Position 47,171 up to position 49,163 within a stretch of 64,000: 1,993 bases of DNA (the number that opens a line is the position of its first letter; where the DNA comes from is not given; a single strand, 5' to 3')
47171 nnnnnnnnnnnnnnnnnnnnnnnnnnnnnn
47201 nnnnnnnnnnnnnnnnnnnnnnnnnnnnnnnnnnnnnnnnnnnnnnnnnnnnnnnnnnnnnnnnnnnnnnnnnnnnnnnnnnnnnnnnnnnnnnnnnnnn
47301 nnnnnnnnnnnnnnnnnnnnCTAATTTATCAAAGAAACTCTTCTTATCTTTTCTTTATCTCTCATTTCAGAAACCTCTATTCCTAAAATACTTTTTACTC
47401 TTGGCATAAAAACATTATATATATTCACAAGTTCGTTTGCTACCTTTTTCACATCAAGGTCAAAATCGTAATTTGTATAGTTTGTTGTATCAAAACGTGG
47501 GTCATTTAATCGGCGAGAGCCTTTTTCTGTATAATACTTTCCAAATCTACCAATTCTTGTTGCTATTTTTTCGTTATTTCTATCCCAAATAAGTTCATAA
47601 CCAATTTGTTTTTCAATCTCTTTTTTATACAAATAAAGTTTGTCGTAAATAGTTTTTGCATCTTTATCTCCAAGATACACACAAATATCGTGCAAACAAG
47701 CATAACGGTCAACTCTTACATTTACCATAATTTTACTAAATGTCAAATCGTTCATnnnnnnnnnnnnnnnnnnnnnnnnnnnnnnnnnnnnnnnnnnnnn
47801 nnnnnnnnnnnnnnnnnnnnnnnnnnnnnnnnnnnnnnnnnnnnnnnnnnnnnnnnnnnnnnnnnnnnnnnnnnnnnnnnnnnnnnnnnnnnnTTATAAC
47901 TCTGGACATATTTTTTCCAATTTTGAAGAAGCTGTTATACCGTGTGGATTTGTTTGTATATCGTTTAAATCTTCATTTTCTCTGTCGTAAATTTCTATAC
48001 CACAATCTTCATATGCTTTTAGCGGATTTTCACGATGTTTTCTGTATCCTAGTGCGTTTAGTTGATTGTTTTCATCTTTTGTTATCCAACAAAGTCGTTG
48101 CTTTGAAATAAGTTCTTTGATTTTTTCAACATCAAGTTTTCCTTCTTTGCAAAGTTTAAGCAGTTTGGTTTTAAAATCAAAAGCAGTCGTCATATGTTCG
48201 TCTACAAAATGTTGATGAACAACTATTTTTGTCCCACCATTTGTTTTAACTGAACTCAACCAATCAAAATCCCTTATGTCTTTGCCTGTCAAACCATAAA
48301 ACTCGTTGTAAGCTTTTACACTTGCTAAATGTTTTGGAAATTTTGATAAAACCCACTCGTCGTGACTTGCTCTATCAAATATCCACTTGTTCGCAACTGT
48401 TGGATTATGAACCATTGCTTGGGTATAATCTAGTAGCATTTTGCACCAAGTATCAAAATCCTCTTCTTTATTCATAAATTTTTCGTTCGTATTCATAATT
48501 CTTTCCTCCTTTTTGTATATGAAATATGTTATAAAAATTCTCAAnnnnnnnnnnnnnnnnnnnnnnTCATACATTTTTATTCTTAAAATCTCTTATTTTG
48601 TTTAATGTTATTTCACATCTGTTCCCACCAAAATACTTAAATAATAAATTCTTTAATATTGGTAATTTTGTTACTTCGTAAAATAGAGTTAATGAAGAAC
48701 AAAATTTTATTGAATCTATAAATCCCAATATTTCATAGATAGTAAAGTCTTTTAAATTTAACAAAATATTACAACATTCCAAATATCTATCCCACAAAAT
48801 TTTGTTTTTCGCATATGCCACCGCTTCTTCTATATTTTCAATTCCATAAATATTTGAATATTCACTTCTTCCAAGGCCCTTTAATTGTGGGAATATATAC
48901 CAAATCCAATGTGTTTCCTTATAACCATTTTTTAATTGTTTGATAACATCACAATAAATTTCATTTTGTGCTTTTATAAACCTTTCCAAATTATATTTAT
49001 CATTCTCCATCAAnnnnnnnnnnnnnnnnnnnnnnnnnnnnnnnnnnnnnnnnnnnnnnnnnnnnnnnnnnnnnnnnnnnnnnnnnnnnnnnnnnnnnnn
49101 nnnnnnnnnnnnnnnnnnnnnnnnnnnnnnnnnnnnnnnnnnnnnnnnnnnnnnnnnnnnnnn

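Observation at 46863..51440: Second tightly packed accessory operon led by a DUF3990/DUF3791-HTH pair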

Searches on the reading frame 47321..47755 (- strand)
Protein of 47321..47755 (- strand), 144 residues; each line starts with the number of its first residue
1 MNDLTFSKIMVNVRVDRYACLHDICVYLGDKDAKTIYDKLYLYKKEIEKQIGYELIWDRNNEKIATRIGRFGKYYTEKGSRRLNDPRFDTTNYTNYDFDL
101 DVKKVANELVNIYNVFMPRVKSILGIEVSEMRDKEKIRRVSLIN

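Call 3: search_protein_families(library=pfam, proteins=[window:47321-47755:-], max_evalue=0.1)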
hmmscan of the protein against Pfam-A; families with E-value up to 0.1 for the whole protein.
window:47321-47755:- (144 aa): 1 family
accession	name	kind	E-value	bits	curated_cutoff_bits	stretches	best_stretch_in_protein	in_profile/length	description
PF14088.11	DUF4268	-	3.4e-08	34.1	27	1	7-71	38-103/140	Domain of unknown function (DUF4268)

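Call 5: search_protein_families(library=ncbifam, proteins=[window:47321-47755:-], max_evalue=0.1)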
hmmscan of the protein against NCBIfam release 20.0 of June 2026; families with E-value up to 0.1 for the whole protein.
window:47321-47755:- (144 aa): 3 families
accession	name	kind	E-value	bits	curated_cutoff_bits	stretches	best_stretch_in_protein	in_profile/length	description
NF045518.1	H2_NiFeSe_large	exception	0.029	13.2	780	1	89-139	140-190/485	NiFeSe hydrogenase large subunit HysA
NF033181.1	NiFeSe_hydrog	equivalog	0.044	12.7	600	1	80-138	158-216/507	nickel-dependent hydrogenase large subunit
TIGR01762.1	chlorin-enz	subfamily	0.076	12.3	226.3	1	89-129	51-89/288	chlorinating enzyme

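Call 6: search_protein_families(library=padloc, proteins=[window:47321-47755:-], max_evalue=0.1)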
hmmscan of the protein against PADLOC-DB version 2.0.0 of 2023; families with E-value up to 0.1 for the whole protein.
window:47321-47755:- (144 aa): 4 families
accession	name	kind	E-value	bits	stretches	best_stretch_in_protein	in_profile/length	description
PDLC04912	PDC-S11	-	1.2e-07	29.3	1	12-72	218-278/313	-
PDLC04914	PDC-S11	-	3.3e-06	24.5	1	7-69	206-271/314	-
PDLC04911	PDC-S11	-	5.7e-06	23.8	1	8-69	215-276/318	-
PDLC04913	PDC-S11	-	9.2e-06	22.9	1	31-69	291-329/375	-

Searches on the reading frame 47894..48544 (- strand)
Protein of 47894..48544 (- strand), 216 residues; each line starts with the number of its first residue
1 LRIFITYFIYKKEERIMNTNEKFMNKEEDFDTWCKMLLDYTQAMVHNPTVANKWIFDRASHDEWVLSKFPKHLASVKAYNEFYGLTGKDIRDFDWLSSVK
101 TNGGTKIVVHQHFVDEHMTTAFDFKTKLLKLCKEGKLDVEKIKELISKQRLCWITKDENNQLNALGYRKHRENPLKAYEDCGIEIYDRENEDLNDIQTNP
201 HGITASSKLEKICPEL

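Call 3: search_protein_families(library=pfam, proteins=[window:47894-48544:-], max_evalue=0.1)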
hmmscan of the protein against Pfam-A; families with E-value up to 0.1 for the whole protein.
window:47894-48544:- (216 aa): 0 families

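Call 5: search_protein_families(library=ncbifam, proteins=[window:47894-48544:-], max_evalue=0.1)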
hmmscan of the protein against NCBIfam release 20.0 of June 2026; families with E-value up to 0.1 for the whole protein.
window:47894-48544:- (216 aa): 1 family
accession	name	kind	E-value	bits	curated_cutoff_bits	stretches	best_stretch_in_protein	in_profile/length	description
NF003578.0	PRK05248.2-3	equivalog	0.046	13.9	206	0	9-36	67-94/122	hypothetical protein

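Call 6: search_protein_families(library=padloc, proteins=[window:47894-48544:-], max_evalue=0.1)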
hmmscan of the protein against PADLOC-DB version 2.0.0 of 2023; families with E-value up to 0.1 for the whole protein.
window:47894-48544:- (216 aa): 0 families

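Call 14: find_encoding_contigs(protein=window:47894-48496:-, flank=8000, max_places=10)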
Protein window:47894-48496:- (200 aa): 19 contigs read that carry it; 10 places shown.
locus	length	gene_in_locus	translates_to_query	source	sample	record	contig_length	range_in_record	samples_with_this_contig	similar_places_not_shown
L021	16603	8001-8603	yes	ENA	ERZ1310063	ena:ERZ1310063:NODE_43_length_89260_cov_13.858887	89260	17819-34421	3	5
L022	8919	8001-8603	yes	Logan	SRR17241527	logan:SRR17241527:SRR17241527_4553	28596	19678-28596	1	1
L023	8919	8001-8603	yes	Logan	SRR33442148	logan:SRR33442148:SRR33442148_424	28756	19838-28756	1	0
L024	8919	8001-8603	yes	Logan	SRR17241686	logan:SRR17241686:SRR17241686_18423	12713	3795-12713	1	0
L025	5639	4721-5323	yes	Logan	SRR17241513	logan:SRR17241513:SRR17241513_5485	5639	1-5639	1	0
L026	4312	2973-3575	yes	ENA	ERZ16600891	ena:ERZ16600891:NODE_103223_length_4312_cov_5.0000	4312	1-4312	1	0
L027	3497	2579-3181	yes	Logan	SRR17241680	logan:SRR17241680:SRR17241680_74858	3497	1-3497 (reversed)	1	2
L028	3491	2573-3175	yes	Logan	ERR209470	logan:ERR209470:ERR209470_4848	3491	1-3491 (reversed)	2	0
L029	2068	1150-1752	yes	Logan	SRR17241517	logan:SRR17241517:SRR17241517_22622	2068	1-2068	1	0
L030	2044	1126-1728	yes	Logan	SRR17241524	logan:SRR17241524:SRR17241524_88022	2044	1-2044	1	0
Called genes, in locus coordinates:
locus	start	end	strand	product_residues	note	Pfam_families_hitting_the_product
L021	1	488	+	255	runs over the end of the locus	PF01522:Polysacc_deac_1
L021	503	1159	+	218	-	PF00436:SSB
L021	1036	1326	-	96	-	-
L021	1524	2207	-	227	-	PF13521:AAA_28 (weak)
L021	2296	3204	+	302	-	PF00126:HTH_1, PF03466:LysR_substrate, PF12849:PBP_like_2 (weak)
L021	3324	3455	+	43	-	-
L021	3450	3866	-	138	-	PF00239:Resolvase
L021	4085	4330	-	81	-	-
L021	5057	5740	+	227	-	PF13151:DUF3990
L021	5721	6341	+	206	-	PF01381:HTH_3, PF12844:HTH_19 (faint), PF13443:HTH_26 (weak)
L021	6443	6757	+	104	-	-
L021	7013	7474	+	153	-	-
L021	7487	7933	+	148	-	PF08837:DUF1810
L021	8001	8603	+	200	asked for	-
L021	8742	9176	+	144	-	PF14088:DUF4268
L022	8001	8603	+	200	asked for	-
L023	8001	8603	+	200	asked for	-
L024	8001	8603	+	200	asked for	-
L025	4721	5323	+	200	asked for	-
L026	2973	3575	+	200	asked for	-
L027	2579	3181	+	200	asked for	-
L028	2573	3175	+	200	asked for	-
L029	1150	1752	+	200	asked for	-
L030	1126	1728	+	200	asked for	-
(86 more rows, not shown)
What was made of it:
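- The broken G allele is found in at least 19 contigs from several samples (call 14), so the 200-aa N-terminal fragment could retain a function.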

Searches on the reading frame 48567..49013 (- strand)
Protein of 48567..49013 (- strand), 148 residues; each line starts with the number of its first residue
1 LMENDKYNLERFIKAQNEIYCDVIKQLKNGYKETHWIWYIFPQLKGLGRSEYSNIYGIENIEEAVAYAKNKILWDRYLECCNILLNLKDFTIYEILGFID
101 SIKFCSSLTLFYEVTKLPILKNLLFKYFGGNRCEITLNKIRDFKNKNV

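Call 3: search_protein_families(library=pfam, proteins=[window:48567-49013:-], max_evalue=0.1)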
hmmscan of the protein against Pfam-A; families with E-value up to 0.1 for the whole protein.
window:48567-49013:- (148 aa): 2 families
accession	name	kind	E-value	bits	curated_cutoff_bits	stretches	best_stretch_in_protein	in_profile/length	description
PF08837.16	DUF1810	-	3.7e-45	153.6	25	1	7-139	2-135/136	Protein of unknown function (DUF1810)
PF17607.7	DUF5503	-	0.056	14.2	30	1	68-103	69-104/116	Family of unknown function (DUF5503)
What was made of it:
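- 48567..49013 (-): F: 147/148-aa DUF1810 protein (Rv1873-like), occupying a variable slot. PF08837 E=3.7e-45 (call 3).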

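Call 5: search_protein_families(library=ncbifam, proteins=[window:48567-49013:-], max_evalue=0.1)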
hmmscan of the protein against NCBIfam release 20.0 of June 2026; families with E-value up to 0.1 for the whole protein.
window:48567-49013:- (148 aa): 1 family
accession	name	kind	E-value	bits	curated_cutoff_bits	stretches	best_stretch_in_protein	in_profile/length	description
NF045906.1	LysophlipPlaALeg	equivalog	0.085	12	450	0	6-66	185-244/305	GDSL family lysophospholipase PlaA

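Call 6: search_protein_families(library=padloc, proteins=[window:48567-49013:-], max_evalue=0.1)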
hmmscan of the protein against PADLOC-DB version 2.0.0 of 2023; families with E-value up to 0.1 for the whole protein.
window:48567-49013:- (148 aa): 1 family
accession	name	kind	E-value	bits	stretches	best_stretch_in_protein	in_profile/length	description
PDLC04769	PDC-M67A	-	0.016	12.7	1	45-113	130-198/328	-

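Call 28: search_solved_structures(query=window:48567-49013:-, max_evalue=0.01)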
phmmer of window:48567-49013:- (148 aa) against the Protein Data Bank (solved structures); distinct sequences matched with E-value up to 0.01: 1.
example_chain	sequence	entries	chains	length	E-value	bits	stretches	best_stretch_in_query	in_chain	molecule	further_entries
2jek_A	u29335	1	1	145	3.4e-29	104.9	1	4-134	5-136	RV1873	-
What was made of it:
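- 48567..49013 (-): PDB 2JEK E=3.4e-29 (call 28).
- On DUF1810: 153.6 bits, model positions 2-135 of 136 (call 3); PDB 2JEK E=3.4e-29 (call 28)
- Closest known: Rv1873. Same: F matches the whole DUF1810 profile and Rv1873 (calls 3, 28).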

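Call 66: search_protein_families(library=phrogs, proteins=[window:48567-49013:-], max_evalue=0.01)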
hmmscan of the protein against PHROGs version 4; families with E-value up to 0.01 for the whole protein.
window:48567-49013:- (148 aa): 0 families
